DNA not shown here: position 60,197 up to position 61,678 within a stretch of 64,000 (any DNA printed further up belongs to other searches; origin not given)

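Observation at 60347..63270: ColD/E1-type 3-dehydratase, SDR and TylF O-methyltransferase cassette: O-methylated 3,6-dideoxyhexose?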

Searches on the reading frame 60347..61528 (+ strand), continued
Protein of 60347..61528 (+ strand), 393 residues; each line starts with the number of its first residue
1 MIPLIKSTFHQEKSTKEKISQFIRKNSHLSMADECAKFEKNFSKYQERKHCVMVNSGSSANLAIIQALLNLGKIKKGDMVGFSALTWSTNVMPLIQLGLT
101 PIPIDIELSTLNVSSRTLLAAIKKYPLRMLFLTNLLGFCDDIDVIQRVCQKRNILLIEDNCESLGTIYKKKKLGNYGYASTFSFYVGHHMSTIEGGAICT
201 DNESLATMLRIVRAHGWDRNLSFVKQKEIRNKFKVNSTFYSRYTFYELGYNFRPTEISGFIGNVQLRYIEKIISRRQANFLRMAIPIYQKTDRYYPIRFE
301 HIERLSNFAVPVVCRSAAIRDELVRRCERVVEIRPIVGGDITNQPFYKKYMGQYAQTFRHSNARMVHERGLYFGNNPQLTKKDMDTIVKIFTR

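Call 20: find_encoding_contigs(protein=P0100, flank=10000, max_places=2)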
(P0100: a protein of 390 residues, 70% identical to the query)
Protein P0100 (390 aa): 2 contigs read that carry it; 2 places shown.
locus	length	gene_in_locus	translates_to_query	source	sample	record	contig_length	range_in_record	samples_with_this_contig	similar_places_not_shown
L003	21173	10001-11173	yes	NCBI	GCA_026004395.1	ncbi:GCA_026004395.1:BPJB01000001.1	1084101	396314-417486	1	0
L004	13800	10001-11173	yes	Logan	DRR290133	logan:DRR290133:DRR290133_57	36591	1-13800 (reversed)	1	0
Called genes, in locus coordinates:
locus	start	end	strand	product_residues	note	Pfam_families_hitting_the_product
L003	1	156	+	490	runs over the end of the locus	-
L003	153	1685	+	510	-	-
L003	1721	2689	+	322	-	PF01073:3Beta_HSD, PF01370:Epimerase, PF02719:Polysacc_synt_2, PF04321:RmlD_sub_bind, PF13460:NAD_binding_10, PF16363:GDP_Man_Dehyd, PF07993:NAD_binding_4 (weak)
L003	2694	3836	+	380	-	-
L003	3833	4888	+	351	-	PF13439:Glyco_transf_4, PF13579:Glyco_trans_4_4, PF00534:Glycos_transf_1, PF13692:Glyco_trans_1_4, PF13524:Glyco_trans_1_2 (weak), PF20706:GT4-conflict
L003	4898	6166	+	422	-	PF01943:Polysacc_synt, PF13440:Polysacc_synt_3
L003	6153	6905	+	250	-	PF00535:Glycos_transf_2, PF10111:Glyco_tranf_2_2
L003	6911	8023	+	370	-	PF13439:Glyco_transf_4, PF20706:GT4-conflict, PF00534:Glycos_transf_1, PF13692:Glyco_trans_1_4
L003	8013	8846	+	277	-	PF00535:Glycos_transf_2, PF10111:Glyco_tranf_2_2, PF13641:Glyco_tranf_2_3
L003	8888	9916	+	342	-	PF00535:Glycos_transf_2, PF10111:Glyco_tranf_2_2, PF13641:Glyco_tranf_2_3, PF13632:Glyco_trans_2_3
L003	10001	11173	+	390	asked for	PF01041:DegT_DnrJ_EryC1, PF01053:Cys_Met_Meta_PP (weak)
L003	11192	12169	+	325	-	PF01370:Epimerase, PF02719:Polysacc_synt_2 (weak), PF05368:NmrA, PF01073:3Beta_HSD, PF07993:NAD_binding_4, PF13460:NAD_binding_10, PF16363:GDP_Man_Dehyd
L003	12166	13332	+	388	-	PF00534:Glycos_transf_1, PF13692:Glyco_trans_1_4, PF26337:Gtf3_C (weak)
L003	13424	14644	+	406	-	PF13439:Glyco_transf_4, PF00534:Glycos_transf_1, PF13692:Glyco_trans_1_4, PF20706:GT4-conflict, PF13524:Glyco_trans_1_2 (weak)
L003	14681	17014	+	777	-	-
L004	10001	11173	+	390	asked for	PF01041:DegT_DnrJ_EryC1, PF01053:Cys_Met_Meta_PP (weak)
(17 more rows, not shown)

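Call 21: find_encoding_contigs(protein=P0101, flank=10000, max_places=2)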
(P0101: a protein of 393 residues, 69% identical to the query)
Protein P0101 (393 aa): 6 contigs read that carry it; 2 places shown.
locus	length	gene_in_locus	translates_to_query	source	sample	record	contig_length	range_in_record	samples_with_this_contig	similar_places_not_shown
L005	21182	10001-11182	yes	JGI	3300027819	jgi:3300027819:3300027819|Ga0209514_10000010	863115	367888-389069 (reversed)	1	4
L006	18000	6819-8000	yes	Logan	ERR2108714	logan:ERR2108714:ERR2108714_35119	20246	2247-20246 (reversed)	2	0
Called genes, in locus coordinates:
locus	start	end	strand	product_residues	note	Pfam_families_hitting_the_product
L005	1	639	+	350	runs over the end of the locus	PF13439:Glyco_transf_4, PF13579:Glyco_trans_4_4 (weak), PF00534:Glycos_transf_1, PF13692:Glyco_trans_1_4, PF13524:Glyco_trans_1_2 (weak), PF20706:GT4-conflict (weak)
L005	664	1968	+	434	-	PF13440:Polysacc_synt_3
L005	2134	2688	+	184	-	PF00908:dTDP_sugar_isom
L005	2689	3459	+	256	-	PF00535:Glycos_transf_2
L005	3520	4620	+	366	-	PF13439:Glyco_transf_4, PF20706:GT4-conflict, PF00534:Glycos_transf_1, PF13692:Glyco_trans_1_4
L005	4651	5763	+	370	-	PF00155:Aminotran_1_2, PF01041:DegT_DnrJ_EryC1, PF00266:Aminotran_5 (weak)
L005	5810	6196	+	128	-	PF14667:Polysacc_synt_C, PF00190:Cupin_1 (weak), PF07883:Cupin_2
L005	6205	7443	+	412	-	PF08421:Methyltransf_13, PF13489:Methyltransf_23, PF08241:Methyltransf_11 (faint), PF08242:Methyltransf_12 (weak), PF08484:Methyltransf_14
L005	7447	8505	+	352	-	PF01073:3Beta_HSD, PF01370:Epimerase, PF02719:Polysacc_synt_2 (faint), PF16363:GDP_Man_Dehyd, PF07993:NAD_binding_4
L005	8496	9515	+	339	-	PF00535:Glycos_transf_2, PF13641:Glyco_tranf_2_3 (weak)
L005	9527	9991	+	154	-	PF25084:LbH_EIF2B, PF25087:GMPPB_C (weak), PF00132:Hexapep, PF14602:Hexapep_2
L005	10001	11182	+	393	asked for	PF01041:DegT_DnrJ_EryC1, PF01053:Cys_Met_Meta_PP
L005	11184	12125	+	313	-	PF01370:Epimerase, PF02719:Polysacc_synt_2 (faint), PF04321:RmlD_sub_bind (faint), PF01073:3Beta_HSD (weak), PF07993:NAD_binding_4 (faint), PF13460:NAD_binding_10 (weak), PF16363:GDP_Man_Dehyd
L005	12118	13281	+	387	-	PF00534:Glycos_transf_1, PF13692:Glyco_trans_1_4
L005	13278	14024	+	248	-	PF02353:CMAS (weak), PF03848:TehB, PF13489:Methyltransf_23, PF05175:MTS, PF13847:Methyltransf_31, PF08241:Methyltransf_11, PF08242:Methyltransf_12, PF13649:Methyltransf_25, +7 more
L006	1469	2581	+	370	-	PF00155:Aminotran_1_2, PF01041:DegT_DnrJ_EryC1, PF00266:Aminotran_5 (weak)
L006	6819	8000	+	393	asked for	PF01041:DegT_DnrJ_EryC1, PF01053:Cys_Met_Meta_PP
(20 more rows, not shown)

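Call 22: find_encoding_contigs(protein=P0040, flank=10000, max_places=2)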
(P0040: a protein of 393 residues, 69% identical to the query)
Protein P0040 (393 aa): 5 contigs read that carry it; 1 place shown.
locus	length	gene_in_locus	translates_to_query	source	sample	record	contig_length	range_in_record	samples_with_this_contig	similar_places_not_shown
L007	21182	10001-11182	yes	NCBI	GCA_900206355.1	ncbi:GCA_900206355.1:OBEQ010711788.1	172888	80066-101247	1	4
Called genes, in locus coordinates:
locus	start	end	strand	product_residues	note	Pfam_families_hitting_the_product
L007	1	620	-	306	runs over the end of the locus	PF01073:3Beta_HSD, PF01370:Epimerase, PF02719:Polysacc_synt_2, PF04321:RmlD_sub_bind, PF05368:NmrA (faint), PF07993:NAD_binding_4 (faint), PF08659:KR (weak), PF16363:GDP_Man_Dehyd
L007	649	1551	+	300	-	PF05219:DREV (weak), PF13489:Methyltransf_23, PF05175:MTS (weak), PF07021:MetW (faint), PF13847:Methyltransf_31, PF08241:Methyltransf_11, PF08242:Methyltransf_12, PF13649:Methyltransf_25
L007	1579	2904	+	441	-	PF01943:Polysacc_synt (weak), PF13440:Polysacc_synt_3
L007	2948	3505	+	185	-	PF00908:dTDP_sugar_isom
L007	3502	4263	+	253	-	PF00535:Glycos_transf_2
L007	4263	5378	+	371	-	PF13439:Glyco_transf_4, PF20706:GT4-conflict, PF00534:Glycos_transf_1, PF13692:Glyco_trans_1_4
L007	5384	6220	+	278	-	PF00535:Glycos_transf_2, PF10111:Glyco_tranf_2_2 (weak)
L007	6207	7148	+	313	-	PF04321:RmlD_sub_bind, PF01073:3Beta_HSD, PF01370:Epimerase, PF02719:Polysacc_synt_2, PF16363:GDP_Man_Dehyd, PF07993:NAD_binding_4 (weak)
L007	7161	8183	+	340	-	PF00535:Glycos_transf_2, PF10111:Glyco_tranf_2_2, PF13641:Glyco_tranf_2_3, PF13632:Glyco_trans_2_3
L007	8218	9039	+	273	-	-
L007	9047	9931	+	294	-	-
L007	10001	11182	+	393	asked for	PF01041:DegT_DnrJ_EryC1, PF01053:Cys_Met_Meta_PP (weak)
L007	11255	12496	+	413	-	PF08421:Methyltransf_13, PF13489:Methyltransf_23, PF13847:Methyltransf_31 (faint), PF08241:Methyltransf_11, PF08242:Methyltransf_12 (faint), PF08484:Methyltransf_14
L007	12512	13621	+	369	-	PF00534:Glycos_transf_1 (faint), PF26337:Gtf3_C (weak)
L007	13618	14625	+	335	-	PF00535:Glycos_transf_2, PF10111:Glyco_tranf_2_2, PF13641:Glyco_tranf_2_3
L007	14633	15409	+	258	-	PF00483:NTP_transferase, PF12804:NTP_transf_3 (weak)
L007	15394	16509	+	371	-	PF01073:3Beta_HSD, PF01370:Epimerase, PF16363:GDP_Man_Dehyd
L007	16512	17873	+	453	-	PF03721:UDPG_MGDP_dh_N, PF00984:UDPG_MGDP_dh, PF03720:UDPG_MGDP_dh_C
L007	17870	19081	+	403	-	PF08421:Methyltransf_13, PF13489:Methyltransf_23, PF08241:Methyltransf_11 (faint), PF08242:Methyltransf_12 (weak), PF08484:Methyltransf_14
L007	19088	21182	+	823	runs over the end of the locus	-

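Call 25: search_solved_structures(query=L007:14633-15409:+, max_evalue=1e-10)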
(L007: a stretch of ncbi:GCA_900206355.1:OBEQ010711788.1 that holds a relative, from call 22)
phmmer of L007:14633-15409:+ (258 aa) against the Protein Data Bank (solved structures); distinct sequences matched with E-value up to 1e-10: 8.
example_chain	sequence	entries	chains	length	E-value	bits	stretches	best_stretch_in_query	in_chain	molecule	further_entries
1tzf_A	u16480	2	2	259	4e-58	200.4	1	2-258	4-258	Glucose-1-phosphate cytidylyltransferase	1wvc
7whr_B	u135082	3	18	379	3.3e-14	56.4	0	121-238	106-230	Nucleotidyl transferase family protein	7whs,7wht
8x7s_B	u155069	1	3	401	6e-13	52.3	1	1-208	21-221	UTP--glucose-1-phosphate uridylyltransferase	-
6jq8_A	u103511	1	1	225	9e-13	51.7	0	3-68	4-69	Putative 6-deoxy-D-mannoheptose pathway protein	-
5xhw_A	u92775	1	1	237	9.2e-13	51.6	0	3-69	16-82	Putative 6-deoxy-D-mannoheptose pathway protein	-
7d72_K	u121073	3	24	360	5.3e-12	49.2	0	1-62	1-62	Mannose-1-phosphate guanyltransferase beta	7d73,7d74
8yre_D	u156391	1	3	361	7.1e-12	48.7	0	1-61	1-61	Mannose-1-phosphate guanylyltransferase 1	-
7x8j_A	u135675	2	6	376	8.2e-12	48.5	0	1-61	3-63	Mannose-1-phosphate guanylyltransferase 1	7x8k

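Call 26: search_solved_structures(query=L007:15394-16509:+, max_evalue=1e-20)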
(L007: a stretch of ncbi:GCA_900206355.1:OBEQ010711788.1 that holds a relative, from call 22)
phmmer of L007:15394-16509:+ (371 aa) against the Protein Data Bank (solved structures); distinct sequences matched with E-value up to 1e-20: 6.
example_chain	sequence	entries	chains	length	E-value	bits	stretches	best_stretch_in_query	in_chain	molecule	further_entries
2b69_A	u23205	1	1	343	3.8e-46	160.9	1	36-367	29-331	UDP-glucuronate decarboxylase 1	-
4gll_A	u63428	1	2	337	5.1e-46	160.4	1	37-367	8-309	UDP-glucuronic acid decarboxylase 1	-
4m55_A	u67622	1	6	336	2.7e-45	158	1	37-367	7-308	UDP-glucuronic acid decarboxylase 1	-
4lk3_A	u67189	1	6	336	3.7e-45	157.6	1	37-367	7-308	UDP-glucuronic acid decarboxylase 1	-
8vr2_A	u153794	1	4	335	2.4e-25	92.4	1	32-369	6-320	NAD-dependent epimerase/dehydratase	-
2hun_A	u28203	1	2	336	6e-23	84.5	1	37-367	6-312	336aa long hypothetical dTDP-glucose 4,6-dehydratase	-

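Call 28: find_related_loci(query=A1, collection=genome_contigs, flank=10000)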
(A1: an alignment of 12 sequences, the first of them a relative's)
Query A1 (393 aa) in genome_contigs; peptide patterns used: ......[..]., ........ (x = any residue, [..] = any of these).
600 stretches matched a pattern (row limit reached: there are more); 578 encode a relative of the query (tblastn E <= 1e-3); the best 80 are kept; 80 distinct loci.
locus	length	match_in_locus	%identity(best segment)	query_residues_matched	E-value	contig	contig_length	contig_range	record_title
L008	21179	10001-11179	69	1-393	0e+0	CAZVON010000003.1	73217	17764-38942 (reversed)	MAG TPA_asm: uncultured Gammaproteobacteria bacterium isolate SRP269290_co3_805 genome assembly, contig: NODE_265_length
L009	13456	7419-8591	68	1-391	0e+0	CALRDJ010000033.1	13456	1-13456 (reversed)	MAG: Candidatus Levybacteria bacterium GW2011_GWA1_37_16 isolate TH-11nov19-213 genome assembly, contig: TH-11nov19-C114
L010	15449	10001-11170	66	1-392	0e+0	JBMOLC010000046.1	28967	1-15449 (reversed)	MAG: Patescibacteria group bacterium isolate Betzabe_MAG014 MAG014_46, whole genome shotgun sequence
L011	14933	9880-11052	67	1-391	0e+0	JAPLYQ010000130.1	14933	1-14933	MAG: Candidatus Roizmanbacteria bacterium isolate LacPavin_0920_WC57_MAG_37_8 LacPavin_0920_WC57_scaffold_125917, whole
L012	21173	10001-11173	66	1-393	0e+0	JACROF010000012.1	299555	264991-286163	MAG: Candidatus Levyibacteriota bacterium isolate NC_groundwater_1954_Pr3_S-0.2um_39_3 scaffold_49882, whole genome shot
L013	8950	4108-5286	67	1-393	0e+0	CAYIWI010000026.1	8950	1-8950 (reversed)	MAG TPA_asm: uncultured Gammaproteobacteria bacterium isolate ERP119705_co3_560 genome assembly, contig: NODE_9675_lengt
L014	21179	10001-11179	66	1-393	0e+0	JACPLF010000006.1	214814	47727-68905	MAG: Candidatus Levyibacteriota bacterium isolate NC_groundwater_514_Ag_S-0.1um_37_12 S35_SO-1_scaffold_96964, whole gen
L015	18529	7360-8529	66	1-392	0e+0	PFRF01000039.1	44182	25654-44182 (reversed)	MAG: Candidatus Levybacteria bacterium CG_4_9_14_0_2_um_filter_35_21 CG_4_9_14_0.2_um_filter_scaffold_223_c, whole genom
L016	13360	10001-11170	67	1-392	0e+0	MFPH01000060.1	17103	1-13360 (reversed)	MAG: Candidatus Levybacteria bacterium RIFCSPLOWO2_12_FULL_37_14 rifcsplowo2_12_scaffold_6979, whole genome shotgun sequ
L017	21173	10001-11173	68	1-392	0e+0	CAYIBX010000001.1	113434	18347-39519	MAG TPA_asm: uncultured Gammaproteobacteria bacterium isolate ERP119705_co18_370 genome assembly, contig: NODE_77_length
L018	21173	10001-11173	66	1-392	0e+0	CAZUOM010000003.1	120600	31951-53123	MAG TPA_asm: uncultured Gammaproteobacteria bacterium isolate binchicken_co341_72 genome assembly, contig: NODE_7_length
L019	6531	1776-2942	67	1-391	0e+0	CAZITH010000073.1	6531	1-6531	MAG TPA_asm: uncultured Gammaproteobacteria bacterium isolate SRP135725_co1_94 genome assembly, contig: NODE_17796_lengt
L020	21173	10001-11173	65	1-392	0e+0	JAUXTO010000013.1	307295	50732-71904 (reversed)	MAG: Candidatus Gottesmanbacteria bacterium isolate C13_maxbin.100 C13_k141_57608, whole genome shotgun sequence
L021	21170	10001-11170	66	1-393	0e+0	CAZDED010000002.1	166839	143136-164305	MAG TPA_asm: uncultured Gammaproteobacteria bacterium isolate SRP278252_co2_138 genome assembly, contig: NODE_100_length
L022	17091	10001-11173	67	1-392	0e+0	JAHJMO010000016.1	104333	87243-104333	MAG: Patescibacteria group bacterium isolate Old_saline.mb.45 Old_saline.mb.45_k141_431564, whole genome shotgun sequenc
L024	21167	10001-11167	65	1-392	0e+0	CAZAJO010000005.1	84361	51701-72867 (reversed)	MAG TPA_asm: uncultured Gammaproteobacteria bacterium isolate SRP342105_co1_429 genome assembly, contig: NODE_347_length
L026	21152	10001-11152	66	1-384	0e+0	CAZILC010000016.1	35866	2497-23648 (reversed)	MAG TPA_asm: uncultured Gammaproteobacteria bacterium isolate SRP200132_co1_59 genome assembly, contig: NODE_2001_length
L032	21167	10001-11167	64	1-392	1e-180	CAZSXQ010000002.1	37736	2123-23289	MAG TPA_asm: uncultured Gammaproteobacteria bacterium isolate SRP011637_co1_148 genome assembly, contig: NODE_223_length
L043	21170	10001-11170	64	1-392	9e-174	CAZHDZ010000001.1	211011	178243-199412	MAG TPA_asm: uncultured Gammaproteobacteria bacterium isolate SRP286056_co1_222 genome assembly, contig: NODE_27_length_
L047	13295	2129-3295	60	1-392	9e-170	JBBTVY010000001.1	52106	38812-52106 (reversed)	MAG: Patescibacteria group bacterium isolate H43-bin079_1 H43_bin079_1_000000000001, whole genome shotgun sequence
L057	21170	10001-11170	52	1-391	3e-142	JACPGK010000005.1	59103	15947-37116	MAG: Candidatus Kerfeldbacteria bacterium isolate NC_groundwater_385_Ag_B-0.1um_43_29 GD18-4_B1_scaffold_351509, whole g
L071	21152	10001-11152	51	1-387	2e-134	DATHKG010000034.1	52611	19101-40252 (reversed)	MAG TPA_asm: Flavitalea sp. isolate SMAG_U12574 k141_502774, whole genome shotgun sequence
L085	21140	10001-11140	49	2-384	5e-133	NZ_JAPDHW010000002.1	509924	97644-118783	Chryseobacterium kimseyorum strain 09-1422 NODE_2_covk_13.174446_covr_60.007_cutoff_30, whole genome shotgun sequence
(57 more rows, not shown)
